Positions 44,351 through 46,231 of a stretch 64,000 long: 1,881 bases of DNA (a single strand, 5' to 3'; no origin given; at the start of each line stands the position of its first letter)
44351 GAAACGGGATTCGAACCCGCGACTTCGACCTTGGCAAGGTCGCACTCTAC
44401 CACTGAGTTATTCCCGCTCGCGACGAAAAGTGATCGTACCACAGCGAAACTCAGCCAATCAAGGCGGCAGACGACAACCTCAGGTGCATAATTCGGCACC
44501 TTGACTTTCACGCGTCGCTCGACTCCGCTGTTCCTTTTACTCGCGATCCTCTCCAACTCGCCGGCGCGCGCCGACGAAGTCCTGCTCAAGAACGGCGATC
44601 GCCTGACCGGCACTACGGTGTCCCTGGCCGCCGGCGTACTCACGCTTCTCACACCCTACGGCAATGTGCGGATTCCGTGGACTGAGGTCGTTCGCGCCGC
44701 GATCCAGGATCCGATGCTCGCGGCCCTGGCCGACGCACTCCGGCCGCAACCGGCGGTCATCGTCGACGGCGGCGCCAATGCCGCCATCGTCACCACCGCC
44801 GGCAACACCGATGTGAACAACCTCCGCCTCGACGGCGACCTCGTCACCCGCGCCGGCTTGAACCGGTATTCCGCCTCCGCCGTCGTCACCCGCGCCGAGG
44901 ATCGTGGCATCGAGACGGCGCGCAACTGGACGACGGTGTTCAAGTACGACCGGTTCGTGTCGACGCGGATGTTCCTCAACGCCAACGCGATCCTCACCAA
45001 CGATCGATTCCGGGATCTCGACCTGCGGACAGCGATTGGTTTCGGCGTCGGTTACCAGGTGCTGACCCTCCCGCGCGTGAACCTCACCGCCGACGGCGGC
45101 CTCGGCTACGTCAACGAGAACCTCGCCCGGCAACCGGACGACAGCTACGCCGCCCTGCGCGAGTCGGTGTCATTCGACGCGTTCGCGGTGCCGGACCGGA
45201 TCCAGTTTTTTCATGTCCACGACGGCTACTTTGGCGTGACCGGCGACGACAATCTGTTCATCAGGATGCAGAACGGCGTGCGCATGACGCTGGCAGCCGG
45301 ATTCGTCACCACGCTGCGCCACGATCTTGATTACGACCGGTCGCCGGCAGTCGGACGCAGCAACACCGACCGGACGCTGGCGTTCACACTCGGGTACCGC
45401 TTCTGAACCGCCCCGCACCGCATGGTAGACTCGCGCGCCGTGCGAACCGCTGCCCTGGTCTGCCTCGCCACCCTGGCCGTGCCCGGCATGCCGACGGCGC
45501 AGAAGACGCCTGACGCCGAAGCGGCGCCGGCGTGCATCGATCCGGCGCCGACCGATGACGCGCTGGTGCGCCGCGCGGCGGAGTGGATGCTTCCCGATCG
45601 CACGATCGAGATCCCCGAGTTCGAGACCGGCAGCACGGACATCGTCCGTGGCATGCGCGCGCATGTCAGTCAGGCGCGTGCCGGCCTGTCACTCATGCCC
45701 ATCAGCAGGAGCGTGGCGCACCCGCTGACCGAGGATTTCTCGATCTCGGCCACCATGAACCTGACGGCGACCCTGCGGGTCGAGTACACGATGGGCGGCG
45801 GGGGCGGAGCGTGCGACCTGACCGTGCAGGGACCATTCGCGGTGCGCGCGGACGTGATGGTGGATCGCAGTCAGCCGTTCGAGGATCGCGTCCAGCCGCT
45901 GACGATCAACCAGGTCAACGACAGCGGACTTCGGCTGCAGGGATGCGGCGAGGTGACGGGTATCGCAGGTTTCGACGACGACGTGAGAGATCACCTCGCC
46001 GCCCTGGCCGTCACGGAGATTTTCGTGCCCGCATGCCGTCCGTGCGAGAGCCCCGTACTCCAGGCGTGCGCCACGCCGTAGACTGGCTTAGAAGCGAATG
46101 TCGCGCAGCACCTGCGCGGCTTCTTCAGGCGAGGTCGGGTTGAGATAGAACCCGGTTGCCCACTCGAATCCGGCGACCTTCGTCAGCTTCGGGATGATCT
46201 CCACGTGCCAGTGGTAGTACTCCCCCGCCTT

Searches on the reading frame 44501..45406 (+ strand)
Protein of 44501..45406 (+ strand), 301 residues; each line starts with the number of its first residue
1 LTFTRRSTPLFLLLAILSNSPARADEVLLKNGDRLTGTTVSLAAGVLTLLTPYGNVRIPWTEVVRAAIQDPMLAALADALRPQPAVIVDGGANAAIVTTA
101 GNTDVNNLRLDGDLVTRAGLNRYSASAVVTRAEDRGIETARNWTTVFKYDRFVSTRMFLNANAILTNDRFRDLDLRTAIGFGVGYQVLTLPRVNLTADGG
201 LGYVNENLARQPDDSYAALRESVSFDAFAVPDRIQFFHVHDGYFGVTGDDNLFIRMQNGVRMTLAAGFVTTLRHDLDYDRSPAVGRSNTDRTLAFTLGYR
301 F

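Call 21: find_encoding_contigs(protein=window:44501-45406:+, flank=10000, max_places=10)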
Protein window:44501-45406:+ (301 aa): no gene with exactly this product is on record in the collection.

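Call 28: find_homologous_proteins(query=window:44501-45403:+, max_evalue=1e-10)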
Query window:44501-45403:+ (301 aa): 501 proteins with E <= 1e-10 among 8000 candidates; the best 120 are listed.
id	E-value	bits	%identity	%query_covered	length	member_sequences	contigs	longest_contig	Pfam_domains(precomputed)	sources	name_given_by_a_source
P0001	2.8e-169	580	87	100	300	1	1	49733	PF04338.19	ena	-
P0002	1.7e-163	561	87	95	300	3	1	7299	PF04338.19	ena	-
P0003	6.3e-160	549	82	100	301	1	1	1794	PF04338.19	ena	-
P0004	3.3e-156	537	84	97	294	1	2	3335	PF04338.19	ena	-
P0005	3.4e-156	537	84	94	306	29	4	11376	PF04338.19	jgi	-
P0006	5.6e-156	536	83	96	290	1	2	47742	PF04338.19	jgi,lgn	jgi:putative salt-induced outer membrane protein YdiY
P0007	8.6e-154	529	82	94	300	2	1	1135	PF04338.19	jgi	jgi:putative salt-induced outer membrane protein YdiY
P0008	2.2e-151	521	75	98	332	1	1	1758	PF04338.19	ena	-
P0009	5.2e-151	520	76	94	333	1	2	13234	PF04338.19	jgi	jgi:putative salt-induced outer membrane protein YdiY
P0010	5.3e-151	520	76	93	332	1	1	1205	PF04338.19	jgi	jgi:putative salt-induced outer membrane protein YdiY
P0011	1.8e-150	518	77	93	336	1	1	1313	PF04338.19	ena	-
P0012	1.6e-149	515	80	99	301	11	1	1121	PF04338.19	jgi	jgi:putative salt-induced outer membrane protein YdiY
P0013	2.7e-148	511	77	100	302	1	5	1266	PF04338.19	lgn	-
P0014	3.5e-148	511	78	97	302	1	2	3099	PF04338.19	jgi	jgi:putative salt-induced outer membrane protein YdiY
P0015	5.4e-148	510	74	92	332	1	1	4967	PF04338.19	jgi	jgi:putative salt-induced outer membrane protein YdiY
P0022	2.4e-144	498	100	76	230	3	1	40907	PF04338.19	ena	-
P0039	2.8e-124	432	88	73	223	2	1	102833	PF04338.19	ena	-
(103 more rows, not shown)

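Call 29: find_encoding_contigs(protein=P0022, flank=10000, max_places=6)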
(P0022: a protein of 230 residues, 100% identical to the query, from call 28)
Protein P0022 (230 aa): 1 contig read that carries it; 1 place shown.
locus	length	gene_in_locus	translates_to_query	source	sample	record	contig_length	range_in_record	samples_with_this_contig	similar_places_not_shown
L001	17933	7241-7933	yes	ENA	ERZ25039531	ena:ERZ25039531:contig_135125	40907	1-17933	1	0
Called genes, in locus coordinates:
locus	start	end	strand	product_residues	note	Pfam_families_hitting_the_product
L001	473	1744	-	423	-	PF07690:MFS_1, PF12832:MFS_1_like (faint), PF07690:MFS_1, PF00083:Sugar_tr (weak)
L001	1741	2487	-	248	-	PF00753:Lactamase_B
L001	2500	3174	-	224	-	PF01022:HTH_5, PF12840:HTH_20, PF00581:Rhodanese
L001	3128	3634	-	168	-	-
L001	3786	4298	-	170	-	-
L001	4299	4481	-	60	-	-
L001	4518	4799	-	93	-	-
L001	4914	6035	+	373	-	PF10604:Polyketide_cyc2, PF00891:Methyltransf_2, PF13847:Methyltransf_31, PF08241:Methyltransf_11 (weak), PF13649:Methyltransf_25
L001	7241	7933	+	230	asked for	PF04338:DUF481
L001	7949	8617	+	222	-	-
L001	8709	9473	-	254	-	-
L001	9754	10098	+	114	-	-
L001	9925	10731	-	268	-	PF00202:Aminotran_3, PF02021:UPF0102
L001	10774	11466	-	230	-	PF00202:Aminotran_3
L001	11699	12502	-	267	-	PF01406:tRNA-synt_1e, PF09334:tRNA-synt_1g (weak)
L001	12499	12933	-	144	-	PF01406:tRNA-synt_1e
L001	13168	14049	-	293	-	PF06574:FAD_syn, PF01687:Flavokinase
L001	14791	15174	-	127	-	PF08899:DUF1844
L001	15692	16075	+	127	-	PF03819:MazG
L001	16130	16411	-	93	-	PF13366:PDDEXK_3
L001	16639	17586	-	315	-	PF00753:Lactamase_B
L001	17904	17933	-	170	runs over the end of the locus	PF03772:Competence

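Call 30: find_encoding_contigs(protein=P0001, flank=10000, max_places=6)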
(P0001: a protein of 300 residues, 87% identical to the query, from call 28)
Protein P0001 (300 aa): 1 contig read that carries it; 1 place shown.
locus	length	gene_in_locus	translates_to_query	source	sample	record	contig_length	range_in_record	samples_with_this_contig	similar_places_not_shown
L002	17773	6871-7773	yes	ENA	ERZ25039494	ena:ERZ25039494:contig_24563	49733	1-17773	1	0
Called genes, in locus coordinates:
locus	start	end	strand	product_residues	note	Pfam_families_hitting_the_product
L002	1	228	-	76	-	?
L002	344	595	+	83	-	-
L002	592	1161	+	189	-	PF02683:DsbD_TM (weak)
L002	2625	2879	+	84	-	PF06965:Na_H_antiport_1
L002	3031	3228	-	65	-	-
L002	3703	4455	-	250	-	PF01790:LGT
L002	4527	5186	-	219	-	PF06532:NrsF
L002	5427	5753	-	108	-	PF04542:Sigma70_r2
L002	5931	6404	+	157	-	-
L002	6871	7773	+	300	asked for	PF04338:DUF481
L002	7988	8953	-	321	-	PF01087:GalP_UDP_transf, PF16268:DUF4921 (weak), PF16285:DUF4931_N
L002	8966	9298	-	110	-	PF02021:UPF0102, PF08378:NERD (weak)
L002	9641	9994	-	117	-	PF00202:Aminotran_3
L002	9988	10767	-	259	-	PF00202:Aminotran_3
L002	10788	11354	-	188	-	PF09190:DALR_2, PF23493:CysS_C (weak)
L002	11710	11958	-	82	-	-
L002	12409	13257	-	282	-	PF06574:FAD_syn, PF01687:Flavokinase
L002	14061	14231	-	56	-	PF08899:DUF1844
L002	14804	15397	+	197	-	PF03819:MazG (weak)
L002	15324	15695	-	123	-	PF13366:PDDEXK_3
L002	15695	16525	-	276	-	PF00753:Lactamase_B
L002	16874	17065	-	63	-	PF03772:Competence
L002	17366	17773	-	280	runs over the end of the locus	PF13567:DUF4131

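Call 31: find_encoding_contigs(protein=P0039, flank=10000, max_places=6)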
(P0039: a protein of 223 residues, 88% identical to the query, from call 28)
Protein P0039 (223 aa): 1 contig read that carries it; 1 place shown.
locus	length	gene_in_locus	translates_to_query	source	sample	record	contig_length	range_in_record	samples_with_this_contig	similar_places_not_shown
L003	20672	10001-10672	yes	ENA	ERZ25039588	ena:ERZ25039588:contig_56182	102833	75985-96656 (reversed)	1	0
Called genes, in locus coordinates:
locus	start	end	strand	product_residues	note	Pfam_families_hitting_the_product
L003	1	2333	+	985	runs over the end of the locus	PF10070:DabA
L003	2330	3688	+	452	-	PF00662:Proton_antipo_N, PF00361:Proton_antipo_M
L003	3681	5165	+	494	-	PF00361:Proton_antipo_M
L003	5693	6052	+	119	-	PF13744:HTH_37, PF01381:HTH_3, PF13560:HTH_31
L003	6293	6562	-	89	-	-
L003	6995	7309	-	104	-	-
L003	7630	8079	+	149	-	-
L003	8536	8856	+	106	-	-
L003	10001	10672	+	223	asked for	PF04338:DUF481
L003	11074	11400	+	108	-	-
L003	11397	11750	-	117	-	PF02744:GalP_UDP_tr_C (weak)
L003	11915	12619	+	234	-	-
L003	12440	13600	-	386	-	PF00202:Aminotran_3, PF02021:UPF0102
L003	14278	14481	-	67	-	PF23493:CysS_C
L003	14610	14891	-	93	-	PF01406:tRNA-synt_1e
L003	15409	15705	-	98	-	PF01406:tRNA-synt_1e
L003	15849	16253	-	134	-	PF00205:TPP_enzyme_M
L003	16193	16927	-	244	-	-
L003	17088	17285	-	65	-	-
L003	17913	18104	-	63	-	PF07991:KARI_N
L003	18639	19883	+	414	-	PF00920:ILVD_EDD_N, PF24877:ILV_EDD_C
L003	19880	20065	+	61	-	PF24877:ILV_EDD_C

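Call 32: find_encoding_contigs(protein=P0006, flank=10000, max_places=6)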
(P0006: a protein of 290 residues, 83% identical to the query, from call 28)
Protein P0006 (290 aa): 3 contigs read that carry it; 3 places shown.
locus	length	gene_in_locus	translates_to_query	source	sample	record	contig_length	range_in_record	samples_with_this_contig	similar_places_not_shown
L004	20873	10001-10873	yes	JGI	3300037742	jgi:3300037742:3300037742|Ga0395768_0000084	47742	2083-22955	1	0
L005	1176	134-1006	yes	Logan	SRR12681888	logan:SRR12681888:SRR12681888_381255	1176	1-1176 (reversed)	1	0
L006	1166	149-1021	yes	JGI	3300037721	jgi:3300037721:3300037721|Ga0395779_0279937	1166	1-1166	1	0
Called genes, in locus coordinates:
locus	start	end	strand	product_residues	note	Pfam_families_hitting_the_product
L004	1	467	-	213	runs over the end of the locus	PF00027:cNMP_binding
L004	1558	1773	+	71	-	-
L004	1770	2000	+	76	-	-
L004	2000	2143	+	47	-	-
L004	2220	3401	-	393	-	-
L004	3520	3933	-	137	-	-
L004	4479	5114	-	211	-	PF03592:Terminase_2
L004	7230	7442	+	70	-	-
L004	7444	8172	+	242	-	PF01695:IstB_IS21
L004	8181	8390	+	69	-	PF12728:HTH_17 (weak)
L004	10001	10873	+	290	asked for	PF04338:DUF481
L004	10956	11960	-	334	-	PF01087:GalP_UDP_transf, PF16268:DUF4921, PF16285:DUF4931_N, PF02744:GalP_UDP_tr_C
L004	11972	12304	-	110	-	PF02021:UPF0102, PF08378:NERD (weak)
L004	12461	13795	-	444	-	PF00202:Aminotran_3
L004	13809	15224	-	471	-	PF01406:tRNA-synt_1e, PF09334:tRNA-synt_1g (faint), PF09190:DALR_2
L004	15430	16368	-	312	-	PF06574:FAD_syn, PF01687:Flavokinase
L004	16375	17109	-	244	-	PF00753:Lactamase_B, PF23023:Anti-Pycsar_Apyc1 (weak), PF12706:Lactamase_B_2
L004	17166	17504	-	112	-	PF08899:DUF1844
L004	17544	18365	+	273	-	PF01503:PRA-PH (faint), PF03819:MazG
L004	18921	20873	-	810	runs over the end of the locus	PF13567:DUF4131, PF03772:Competence, PF00753:Lactamase_B, PF12706:Lactamase_B_2 (faint)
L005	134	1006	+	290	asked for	PF04338:DUF481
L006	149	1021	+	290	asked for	PF04338:DUF481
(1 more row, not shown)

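Call 40: search_protein_families(library=pfam, proteins=[L004:8392-9570:-, L004:8347-9744:+, L004:2223-3446:-, L004:3523-4197:-, L004:6651-7439:+, L003:7404-8357:-, L003:7219-7941:-, L003:6830-7576:+, L003:8517-8924:-, L003:6562-7014:-], max_evalue=0.01)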
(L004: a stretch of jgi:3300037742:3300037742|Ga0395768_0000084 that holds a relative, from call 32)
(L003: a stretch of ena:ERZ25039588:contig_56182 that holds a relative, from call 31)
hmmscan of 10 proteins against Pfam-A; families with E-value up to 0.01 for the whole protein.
L004:8392-9570:- (392 aa): 0 families

L004:8347-9744:+ (466 aa): 2 families
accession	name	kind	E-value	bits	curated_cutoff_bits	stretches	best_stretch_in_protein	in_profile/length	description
PF00589.27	Phage_integrase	-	4.2e-17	62.9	27.1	1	217-386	7-168/172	Phage integrase family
PF22022.2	Phage_int_M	-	0.003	18.2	27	0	82-140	1-62/96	Phage integrase central domain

L004:2223-3446:- (408 aa): 0 families

L004:3523-4197:- (225 aa): 0 families

L004:6651-7439:+ (263 aa): 11 families
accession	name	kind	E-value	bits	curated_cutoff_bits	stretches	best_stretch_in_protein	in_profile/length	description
PF13730.12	HTH_36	-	1.6e-13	50.6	25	1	19-69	6-55/55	Helix-turn-helix domain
PF13551.12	HTH_29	-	3.5e-07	30.7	28.1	1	41-90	14-61/64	Winged helix-turn helix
PF08279.18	HTH_11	-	0.00016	21.9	25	1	41-72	17-47/55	HTH domain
PF12802.13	MarR_2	-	0.00077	20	27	1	18-78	5-60/61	MarR family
PF21984.2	DnaD_N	-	0.00081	20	27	1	20-88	18-84/101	DnaD N-terminal domain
PF13518.12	HTH_28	-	0.0027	18.2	25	1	44-69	17-42/52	Helix-turn-helix domain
PF13545.12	HTH_Crp_2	-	0.0032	17.8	27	1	24-71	7-54/70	Crp-like helix-turn-helix domain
PF09079.17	Cdc6_C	-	0.0042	17.5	25.1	1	22-91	12-90/96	CDC6, C terminal winged helix domain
PF01978.25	TrmB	-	0.0068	16.7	25.6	0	42-83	25-62/68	Sugar-specific transcriptional regulator TrmB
PF24409.1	wHTH-PRTase_assc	-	0.0074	16.8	27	0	42-85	14-57/83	wHTH-PRTase associated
PF13542.12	HTH_Tnp_ISL3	-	0.0091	15.9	27.4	0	41-63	28-50/51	Helix-turn-helix domain of transposase family ISL3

L003:7404-8357:- (318 aa): 4 families
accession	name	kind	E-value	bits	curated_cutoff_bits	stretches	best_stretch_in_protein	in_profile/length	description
PF13450.12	NAD_binding_8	-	8.3e-05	23.2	21.9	1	70-126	1-54/68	NAD(P)-binding Rossmann-like domain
PF01494.25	FAD_binding_3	-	0.0021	17.8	22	1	67-102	3-38/349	FAD binding domain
PF01266.30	DAO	-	0.0027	17.8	27.9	1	67-114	1-49/353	FAD dependent oxidoreductase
PF01593.30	Amino_oxidase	-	0.0093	15.7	19.8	0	75-101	1-27/443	Flavin containing amine oxidoreductase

L003:7219-7941:- (241 aa): 0 families

L003:6830-7576:+ (249 aa): 0 families

L003:8517-8924:- (136 aa): 0 families

L003:6562-7014:- (151 aa): 0 families

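Call 52: find_related_loci(query=A5, collection=genome_contigs, flank=10000)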
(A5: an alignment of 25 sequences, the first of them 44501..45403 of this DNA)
Query A5 (301 aa) in genome_contigs; peptide patterns used: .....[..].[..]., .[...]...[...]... (x = any residue, [..] = any of these).
45 stretches matched a pattern; 11 encode a relative of the query (tblastn E <= 1e-3); 11 distinct loci.
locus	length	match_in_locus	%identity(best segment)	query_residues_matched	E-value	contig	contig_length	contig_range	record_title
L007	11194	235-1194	61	14-301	8e-121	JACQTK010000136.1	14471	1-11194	MAG: Acidobacteria bacterium isolate NC_groundwater_1409_Ag_S-0.65um_68_39 S_p65_S5_coassembly_k141_2341798, whole genom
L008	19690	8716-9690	57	9-301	8e-115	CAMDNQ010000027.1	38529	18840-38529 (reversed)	MAG: Candidatus Sulfopaludibacter sp. SbA3 isolate TrH-03may19-78 genome assembly, contig: TrH-03may19-C1492, whole geno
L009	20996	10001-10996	53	2-301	4e-109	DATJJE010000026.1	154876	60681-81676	MAG TPA_asm: Vicinamibacterales bacterium isolate SMAG_U15557 k141_8827640, whole genome shotgun sequence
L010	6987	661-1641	53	6-301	3e-108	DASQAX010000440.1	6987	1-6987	MAG TPA_asm: Vicinamibacterales bacterium isolate SMAG_U11656 k141_1733650, whole genome shotgun sequence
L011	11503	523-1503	53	6-301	2e-108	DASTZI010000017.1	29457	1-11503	MAG TPA_asm: Vicinamibacterales bacterium isolate SMAG_U2464 k141_1634104, whole genome shotgun sequence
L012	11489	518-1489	52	8-299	1e-105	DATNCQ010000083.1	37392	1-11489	MAG TPA_asm: Vicinamibacterales bacterium isolate SMAG_U11218 k141_837714, whole genome shotgun sequence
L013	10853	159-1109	52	3-301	1e-101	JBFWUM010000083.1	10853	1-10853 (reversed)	MAG: Vicinamibacterales bacterium isolate CA_2019_TPBF_70 NODE_25303_length_10853_cov_15.432034_TPBF, whole genome shotg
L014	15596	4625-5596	52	10-301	7e-101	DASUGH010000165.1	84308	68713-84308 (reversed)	MAG TPA_asm: Vicinamibacterales bacterium isolate SMAG_U1400 k141_146193, whole genome shotgun sequence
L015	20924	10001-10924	49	25-301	3e-91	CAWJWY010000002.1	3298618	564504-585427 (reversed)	MAG: uncultured Acidobacteriota bacterium isolate MFD01275.bin.2.31 genome assembly, contig: contig_13757, whole genome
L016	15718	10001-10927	49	12-301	2e-88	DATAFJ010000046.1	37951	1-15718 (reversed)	MAG TPA_asm: Vicinamibacterales bacterium isolate SMAG_U6800 k141_1134811, whole genome shotgun sequence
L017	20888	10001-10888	49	24-301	1e-93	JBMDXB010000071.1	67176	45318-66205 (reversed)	MAG: Vicinamibacterales bacterium isolate FBaNitSoil1_11 FBaNitSoil1_contig71, whole genome shotgun sequence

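Call 57: find_homologous_proteins(query=L004:8344-9630:+, max_evalue=1e-20)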
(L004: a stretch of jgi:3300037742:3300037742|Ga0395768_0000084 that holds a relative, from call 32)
Query L004:8344-9630:+ (429 aa): 5137 proteins with E <= 1e-20 among 8000 candidates; the best 120 are listed.
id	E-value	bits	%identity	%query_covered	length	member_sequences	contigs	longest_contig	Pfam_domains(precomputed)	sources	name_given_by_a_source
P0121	6.0e-228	775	85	95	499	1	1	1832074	PF00589.28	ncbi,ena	-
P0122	2.1e-174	598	70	94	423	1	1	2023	PF00589.28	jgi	jgi:integrase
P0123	1.3e-169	583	68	90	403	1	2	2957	PF00589.28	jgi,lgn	jgi:integrase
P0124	9.7e-169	580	67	94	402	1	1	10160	PF00589.28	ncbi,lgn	-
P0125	2.1e-168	579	69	90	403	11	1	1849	PF00589.28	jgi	jgi:integrase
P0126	1.6e-166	573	69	90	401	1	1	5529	PF00589.28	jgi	jgi:integrase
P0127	1.1e-165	570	64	93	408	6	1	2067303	PF00589.28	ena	-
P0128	7.2e-165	567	65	90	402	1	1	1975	PF00589.28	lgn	-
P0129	4.2e-164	565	67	88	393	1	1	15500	PF00589.28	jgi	jgi:integrase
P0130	7.7e-163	560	66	88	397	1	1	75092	PF00589.28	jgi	jgi:integrase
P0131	2.6e-162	559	62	94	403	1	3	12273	PF00589.28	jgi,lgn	jgi:integrase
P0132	5.3e-162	558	66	88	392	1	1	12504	PF00589.28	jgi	jgi:integrase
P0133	1.2e-161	556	65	90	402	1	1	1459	PF00589.28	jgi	jgi:integrase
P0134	1.6e-161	556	66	90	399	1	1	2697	PF14659.13,PF00589.28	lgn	-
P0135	1.7e-161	556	66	90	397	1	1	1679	PF00589.28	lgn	-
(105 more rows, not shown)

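Call 74: search_protein_families(library=pfam, proteins=[L003:6296-6589:-], max_evalue=0.001)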
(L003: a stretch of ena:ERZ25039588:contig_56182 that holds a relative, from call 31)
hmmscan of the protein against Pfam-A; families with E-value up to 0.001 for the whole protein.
L003:6296-6589:- (98 aa): 0 families

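Call 75: search_protein_families(library=pfam, proteins=[L002:5931-6401:+, L009:8744-9259:-, L009:8900-9370:+], max_evalue=0.1)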
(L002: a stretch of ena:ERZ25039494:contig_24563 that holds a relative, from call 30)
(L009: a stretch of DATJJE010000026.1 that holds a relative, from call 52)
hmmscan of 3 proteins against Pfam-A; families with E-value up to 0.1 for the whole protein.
L002:5931-6401:+ (157 aa): 2 families
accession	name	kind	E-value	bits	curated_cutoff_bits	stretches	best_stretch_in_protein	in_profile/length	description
PF09490.15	CbtA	-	0.028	14.7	30.7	0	4-29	4-29/239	Probable cobalt transporter subunit (CbtA)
PF07178.16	TraL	-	0.038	14.7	24.4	1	116-154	21-59/90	TraL protein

L009:8744-9259:- (172 aa): 1 family
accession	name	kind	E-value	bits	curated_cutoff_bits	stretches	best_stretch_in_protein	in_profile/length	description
PF13924.12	Lipocalin_5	-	1e-21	77.8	25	1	38-171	2-142/142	Lipocalin-like domain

L009:8900-9370:+ (157 aa): 1 family
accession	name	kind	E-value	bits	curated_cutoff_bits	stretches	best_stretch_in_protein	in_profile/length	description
PF12244.13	DUF3606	-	0.047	14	24.3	1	43-63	33-53/54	Protein of unknown function (DUF3606)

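Call 91: find_related_loci(query=L004:8344-9630:+, collection=viral_contigs, flank=3000)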
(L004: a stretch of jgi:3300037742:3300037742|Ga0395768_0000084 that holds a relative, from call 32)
Query L004:8344-9630:+ (429 aa) in viral_contigs; peptide patterns used: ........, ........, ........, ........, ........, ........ (x = any residue, [..] = any of these).
7 stretches matched a pattern, but none encodes a relative of the query by tblastn (E <= 1e-3).

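Call 93: find_related_loci(query=A6, collection=viral_contigs, flank=4000)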
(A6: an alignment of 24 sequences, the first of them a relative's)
Query A6 (429 aa) in viral_contigs; peptide patterns used: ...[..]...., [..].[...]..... (x = any residue, [..] = any of these).
264 stretches matched a pattern; 90 encode a relative of the query (tblastn E <= 1e-3); the best 80 are kept; 80 distinct loci.
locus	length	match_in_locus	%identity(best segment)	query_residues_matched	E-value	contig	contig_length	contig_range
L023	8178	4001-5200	60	24-427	1e-152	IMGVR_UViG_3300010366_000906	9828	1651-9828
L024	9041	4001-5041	53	34-409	4e-118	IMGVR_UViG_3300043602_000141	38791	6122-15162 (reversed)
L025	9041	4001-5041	53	34-409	4e-116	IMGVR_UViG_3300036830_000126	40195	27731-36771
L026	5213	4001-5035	50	24-406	1e-110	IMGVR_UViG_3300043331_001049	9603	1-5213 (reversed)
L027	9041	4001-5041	49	34-409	1e-107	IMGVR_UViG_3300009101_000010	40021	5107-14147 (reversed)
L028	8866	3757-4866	51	27-401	2e-107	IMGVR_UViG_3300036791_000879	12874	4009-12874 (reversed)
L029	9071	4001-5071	49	36-409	6e-107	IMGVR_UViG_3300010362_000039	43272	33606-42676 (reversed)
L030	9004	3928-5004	52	10-403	2e-106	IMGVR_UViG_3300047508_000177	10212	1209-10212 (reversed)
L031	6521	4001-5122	48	26-401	2e-104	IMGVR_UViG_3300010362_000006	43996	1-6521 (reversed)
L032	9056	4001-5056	49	33-402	4e-103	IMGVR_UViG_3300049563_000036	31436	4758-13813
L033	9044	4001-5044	51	31-406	6e-102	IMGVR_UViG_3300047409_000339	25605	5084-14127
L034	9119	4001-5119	44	33-425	9e-100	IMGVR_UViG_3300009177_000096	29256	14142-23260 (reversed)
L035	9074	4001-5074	45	32-405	2e-97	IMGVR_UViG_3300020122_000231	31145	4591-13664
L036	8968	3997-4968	49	71-423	5e-91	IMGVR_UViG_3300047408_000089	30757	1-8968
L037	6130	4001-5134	43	17-405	5e-86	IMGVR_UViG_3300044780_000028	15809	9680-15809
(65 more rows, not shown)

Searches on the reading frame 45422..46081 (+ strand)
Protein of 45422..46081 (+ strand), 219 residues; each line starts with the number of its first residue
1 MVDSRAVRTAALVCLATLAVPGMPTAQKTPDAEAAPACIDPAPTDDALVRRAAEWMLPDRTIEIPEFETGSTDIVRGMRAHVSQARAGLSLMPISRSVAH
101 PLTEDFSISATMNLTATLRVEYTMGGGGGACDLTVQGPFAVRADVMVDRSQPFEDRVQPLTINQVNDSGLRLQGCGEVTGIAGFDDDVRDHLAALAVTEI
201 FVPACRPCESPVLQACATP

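Call 23: find_encoding_contigs(protein=window:45422-46081:+, flank=10000, max_places=10)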
Protein window:45422-46081:+ (219 aa): 1 contig read that carries it; 1 place shown.
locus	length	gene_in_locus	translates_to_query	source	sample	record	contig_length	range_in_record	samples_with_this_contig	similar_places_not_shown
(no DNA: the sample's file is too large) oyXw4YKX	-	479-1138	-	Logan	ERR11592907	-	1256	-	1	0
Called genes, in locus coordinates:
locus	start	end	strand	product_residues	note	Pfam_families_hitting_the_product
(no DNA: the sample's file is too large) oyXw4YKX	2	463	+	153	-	?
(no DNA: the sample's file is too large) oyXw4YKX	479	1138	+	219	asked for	-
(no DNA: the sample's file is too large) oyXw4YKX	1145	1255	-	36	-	?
